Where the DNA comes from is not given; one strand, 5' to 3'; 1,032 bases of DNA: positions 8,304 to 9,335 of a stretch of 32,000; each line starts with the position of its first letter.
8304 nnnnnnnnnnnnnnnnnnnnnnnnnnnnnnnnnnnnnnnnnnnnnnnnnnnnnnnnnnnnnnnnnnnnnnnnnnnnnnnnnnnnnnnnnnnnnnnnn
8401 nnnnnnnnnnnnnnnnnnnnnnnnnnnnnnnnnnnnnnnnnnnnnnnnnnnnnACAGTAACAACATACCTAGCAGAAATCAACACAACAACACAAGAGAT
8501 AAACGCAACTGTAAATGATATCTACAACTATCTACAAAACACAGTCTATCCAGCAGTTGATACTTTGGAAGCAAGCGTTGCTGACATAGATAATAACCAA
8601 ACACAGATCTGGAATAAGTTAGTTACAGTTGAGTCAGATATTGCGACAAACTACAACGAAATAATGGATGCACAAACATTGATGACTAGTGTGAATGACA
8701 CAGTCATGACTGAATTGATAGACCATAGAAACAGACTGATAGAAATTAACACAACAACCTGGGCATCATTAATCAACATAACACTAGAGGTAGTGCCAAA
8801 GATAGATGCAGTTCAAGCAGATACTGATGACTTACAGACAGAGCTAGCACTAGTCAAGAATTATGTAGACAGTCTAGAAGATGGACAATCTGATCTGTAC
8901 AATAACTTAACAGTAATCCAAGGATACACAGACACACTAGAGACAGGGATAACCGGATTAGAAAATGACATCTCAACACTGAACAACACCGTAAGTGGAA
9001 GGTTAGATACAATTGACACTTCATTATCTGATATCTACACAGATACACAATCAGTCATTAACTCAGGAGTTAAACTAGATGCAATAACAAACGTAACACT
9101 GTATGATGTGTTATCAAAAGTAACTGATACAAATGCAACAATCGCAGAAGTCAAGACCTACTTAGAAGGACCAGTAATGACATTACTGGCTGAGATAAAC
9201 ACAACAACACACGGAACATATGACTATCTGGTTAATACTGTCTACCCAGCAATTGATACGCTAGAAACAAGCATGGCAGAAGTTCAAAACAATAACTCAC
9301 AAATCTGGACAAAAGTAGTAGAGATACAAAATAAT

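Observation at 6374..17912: Candidate undescribed cell-surface fibre/tether operon (five to six genes, 11.5 kb)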

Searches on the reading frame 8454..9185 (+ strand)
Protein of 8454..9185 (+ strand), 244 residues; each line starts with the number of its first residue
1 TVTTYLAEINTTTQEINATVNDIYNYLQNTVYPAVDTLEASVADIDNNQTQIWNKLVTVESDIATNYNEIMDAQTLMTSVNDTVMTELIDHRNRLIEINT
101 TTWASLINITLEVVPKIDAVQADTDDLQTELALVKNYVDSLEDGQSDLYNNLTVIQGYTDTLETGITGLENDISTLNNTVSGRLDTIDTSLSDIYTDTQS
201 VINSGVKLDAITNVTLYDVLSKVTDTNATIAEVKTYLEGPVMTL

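Call 83: predict_structure(alignment_id=A7)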
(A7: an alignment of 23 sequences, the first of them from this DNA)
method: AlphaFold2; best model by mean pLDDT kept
length: 244 residues; sequences in the alignment: 23
mean_pLDDT: 89.0   pTM: 0.41
mean pLDDT of the five models: 89.0, 86.7, 79.8, 78.7, 70.4
residues with pLDDT >= 90: 131; 70-90: 106; 50-70: 6; < 50: 1
segments of 3 or more residues with pLDDT < 50: none
pLDDT, mean of each block of 10 residues (from residue 1): 79 90 91 92 93 94 95 94 95 95 94 93 95 90 87 90 89 84 86 87 82 85 86 79 59
secondary structure, 60 per line:
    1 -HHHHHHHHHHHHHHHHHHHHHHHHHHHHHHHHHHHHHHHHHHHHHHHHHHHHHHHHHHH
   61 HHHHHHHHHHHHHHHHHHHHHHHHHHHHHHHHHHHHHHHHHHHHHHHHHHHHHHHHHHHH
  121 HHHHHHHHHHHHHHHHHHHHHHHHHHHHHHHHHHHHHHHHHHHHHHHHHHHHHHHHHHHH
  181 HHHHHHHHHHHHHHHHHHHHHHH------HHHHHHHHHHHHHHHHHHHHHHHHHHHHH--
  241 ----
elements in order: H2-203 H210-238

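Call 107: fold_search(model_id=the predicted structure, library=pdb)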
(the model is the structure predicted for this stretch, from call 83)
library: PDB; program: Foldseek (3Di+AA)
matches with E <= 10: 281; with E <= 0.001: 0
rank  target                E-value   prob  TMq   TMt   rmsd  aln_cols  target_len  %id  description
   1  4mtx_C                3.9e-01  0.99  0.33  0.78   2.4        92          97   13  Structure of the ERS1 dimerization and histidine phosphotransfer domain from Arabidopsis thaliana (released 2014-10-01)
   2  7z8n_A                3.9e-01  0.99  0.40  0.34   3.5       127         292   14  GacS histidine kinase from Pseudomonas aeruginosa (released 2022-07-13)
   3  8a52_A                5.0e-01  0.97  0.25  0.17   2.7        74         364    9  Crystal structure of a chimeric LOV-Histidine kinase SB2F1 (asymmetrical variant, trigonal form with long c-axis) (released 2023-12-27)
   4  4mtx_D                9.4e-01  0.63  0.25  0.53   4.9        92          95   15  Structure of the ERS1 dimerization and histidine phosphotransfer domain from Arabidopsis thaliana (released 2014-10-01)
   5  3lss_A                1.1e+00  0.94  0.21  0.12   2.2        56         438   14  Trypanosoma brucei seryl-tRNA synthetase in complex with ATP (released 2010-03-02)
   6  8a3u                  1.1e+00  0.84  0.25  0.17   3.0        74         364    9  Crystal structure of a chimeric LOV-Histidine kinase SB2F1 (symmetrical variant, trigonal form with short c-axis) (released 2023-12-20)
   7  9g0c_A                1.1e+00  0.84  0.24  0.38   2.7        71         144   14  Structure of human Mical1 bMERB_V978A_V985A domain:Rab10 complex. (released 2025-07-02)
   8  6s1k_E                1.2e+00  0.91  0.28  0.63   2.3        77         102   16  E. coli Core Signaling Unit, carrying QQQQ receptor mutation (released 2020-01-22)
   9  8a7f_B                1.2e+00  0.87  0.25  0.17   2.6        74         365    9  Crystal structure of a chimeric LOV-Histidine kinase SB2F1-I66R mutant (asymmetrical variant, trigonal form with long  (released 2024-01-10)
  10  9jfj_B                1.2e+00  0.82  0.24  0.25   3.0        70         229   13  Crystal structure of the cytoplasmic domain of ZraS in ADP-bound form (released 2025-03-26)
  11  6dkm_C                1.2e+00  0.69  0.23  0.59   2.9        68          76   18  DHD131 (released 2018-12-19)
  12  5zhy_E                1.2e+00  0.69  0.23  0.56   4.1        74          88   16  Structural characterization of the HCoV-229E fusion core (released 2018-06-06)
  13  3mq1_A                1.3e+00  0.87  0.26  0.62  17.1        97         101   10  Crystal Structure of Dust Mite Allergen Der p 5 (released 2010-06-02)
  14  4afl_A                1.4e+00  0.95  0.23  0.53   1.8        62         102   14  The crystal structure of the ING4 dimerization domain reveals the functional organization of the ING family of chromat (released 2012-02-22)
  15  3mq1_E                1.5e+00  0.85  0.25  0.60  15.1        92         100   11  Crystal Structure of Dust Mite Allergen Der p 5 (released 2010-06-02)
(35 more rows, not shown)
